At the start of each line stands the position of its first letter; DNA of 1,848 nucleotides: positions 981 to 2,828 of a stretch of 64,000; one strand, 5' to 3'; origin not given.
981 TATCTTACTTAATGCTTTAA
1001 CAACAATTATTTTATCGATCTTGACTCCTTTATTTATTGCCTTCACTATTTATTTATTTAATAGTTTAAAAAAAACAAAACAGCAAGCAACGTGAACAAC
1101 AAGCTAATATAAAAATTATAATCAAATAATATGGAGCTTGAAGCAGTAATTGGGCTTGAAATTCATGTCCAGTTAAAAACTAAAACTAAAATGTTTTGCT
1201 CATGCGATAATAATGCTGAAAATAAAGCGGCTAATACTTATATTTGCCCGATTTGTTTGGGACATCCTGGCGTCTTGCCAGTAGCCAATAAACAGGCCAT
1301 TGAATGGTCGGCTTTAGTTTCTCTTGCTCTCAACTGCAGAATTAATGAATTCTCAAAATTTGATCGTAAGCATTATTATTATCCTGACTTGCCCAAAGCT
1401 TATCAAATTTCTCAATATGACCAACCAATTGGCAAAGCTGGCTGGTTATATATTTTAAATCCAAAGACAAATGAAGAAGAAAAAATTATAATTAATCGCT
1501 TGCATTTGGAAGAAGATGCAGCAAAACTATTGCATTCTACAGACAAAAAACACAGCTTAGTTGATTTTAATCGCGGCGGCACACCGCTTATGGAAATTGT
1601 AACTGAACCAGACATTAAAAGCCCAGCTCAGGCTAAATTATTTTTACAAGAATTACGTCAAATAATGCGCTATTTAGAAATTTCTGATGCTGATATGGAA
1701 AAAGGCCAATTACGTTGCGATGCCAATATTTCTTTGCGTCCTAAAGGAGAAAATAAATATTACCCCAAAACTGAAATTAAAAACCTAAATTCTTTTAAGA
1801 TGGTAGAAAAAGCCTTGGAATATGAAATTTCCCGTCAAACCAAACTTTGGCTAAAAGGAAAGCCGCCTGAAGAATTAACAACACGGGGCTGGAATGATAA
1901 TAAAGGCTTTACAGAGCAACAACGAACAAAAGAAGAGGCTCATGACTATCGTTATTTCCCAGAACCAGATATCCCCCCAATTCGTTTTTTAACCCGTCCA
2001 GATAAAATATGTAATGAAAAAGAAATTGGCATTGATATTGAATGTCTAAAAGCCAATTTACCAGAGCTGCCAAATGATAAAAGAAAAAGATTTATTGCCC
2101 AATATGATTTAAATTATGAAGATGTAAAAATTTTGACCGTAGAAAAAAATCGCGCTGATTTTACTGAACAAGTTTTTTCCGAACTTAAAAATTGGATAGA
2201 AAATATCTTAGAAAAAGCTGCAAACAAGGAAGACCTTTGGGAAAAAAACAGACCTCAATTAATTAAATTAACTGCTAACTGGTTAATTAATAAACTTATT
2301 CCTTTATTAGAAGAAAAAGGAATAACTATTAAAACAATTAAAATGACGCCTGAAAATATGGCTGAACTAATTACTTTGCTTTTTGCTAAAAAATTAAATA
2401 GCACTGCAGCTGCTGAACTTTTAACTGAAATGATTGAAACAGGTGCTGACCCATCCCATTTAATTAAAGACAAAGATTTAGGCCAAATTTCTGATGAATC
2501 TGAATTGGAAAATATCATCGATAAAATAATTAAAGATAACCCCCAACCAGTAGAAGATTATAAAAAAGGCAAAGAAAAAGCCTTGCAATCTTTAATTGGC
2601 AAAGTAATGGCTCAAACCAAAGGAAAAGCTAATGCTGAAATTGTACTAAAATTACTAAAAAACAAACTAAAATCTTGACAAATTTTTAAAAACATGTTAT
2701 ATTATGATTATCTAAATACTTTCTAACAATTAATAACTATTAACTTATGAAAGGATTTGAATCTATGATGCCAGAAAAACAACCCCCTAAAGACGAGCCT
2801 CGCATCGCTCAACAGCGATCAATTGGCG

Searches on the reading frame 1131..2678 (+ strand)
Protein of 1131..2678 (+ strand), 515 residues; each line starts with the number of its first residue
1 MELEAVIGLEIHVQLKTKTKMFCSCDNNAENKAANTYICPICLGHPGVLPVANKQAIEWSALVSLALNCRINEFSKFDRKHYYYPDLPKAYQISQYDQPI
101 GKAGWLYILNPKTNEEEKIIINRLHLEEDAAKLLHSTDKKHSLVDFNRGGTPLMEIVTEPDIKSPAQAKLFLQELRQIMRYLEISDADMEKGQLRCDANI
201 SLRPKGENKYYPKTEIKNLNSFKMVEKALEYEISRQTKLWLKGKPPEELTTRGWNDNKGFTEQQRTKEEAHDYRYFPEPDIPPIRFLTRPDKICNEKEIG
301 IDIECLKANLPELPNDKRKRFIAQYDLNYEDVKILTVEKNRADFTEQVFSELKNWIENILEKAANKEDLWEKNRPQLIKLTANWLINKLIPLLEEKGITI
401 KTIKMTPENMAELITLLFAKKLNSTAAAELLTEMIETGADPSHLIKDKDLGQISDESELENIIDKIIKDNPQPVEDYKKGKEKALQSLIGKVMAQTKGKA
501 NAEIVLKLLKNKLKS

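Call 62: find_encoding_contigs(protein=window:1131-2678:+, flank=10000, max_places=1)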
Protein window:1131-2678:+ (515 aa): no gene with exactly this product is on record in the collection.
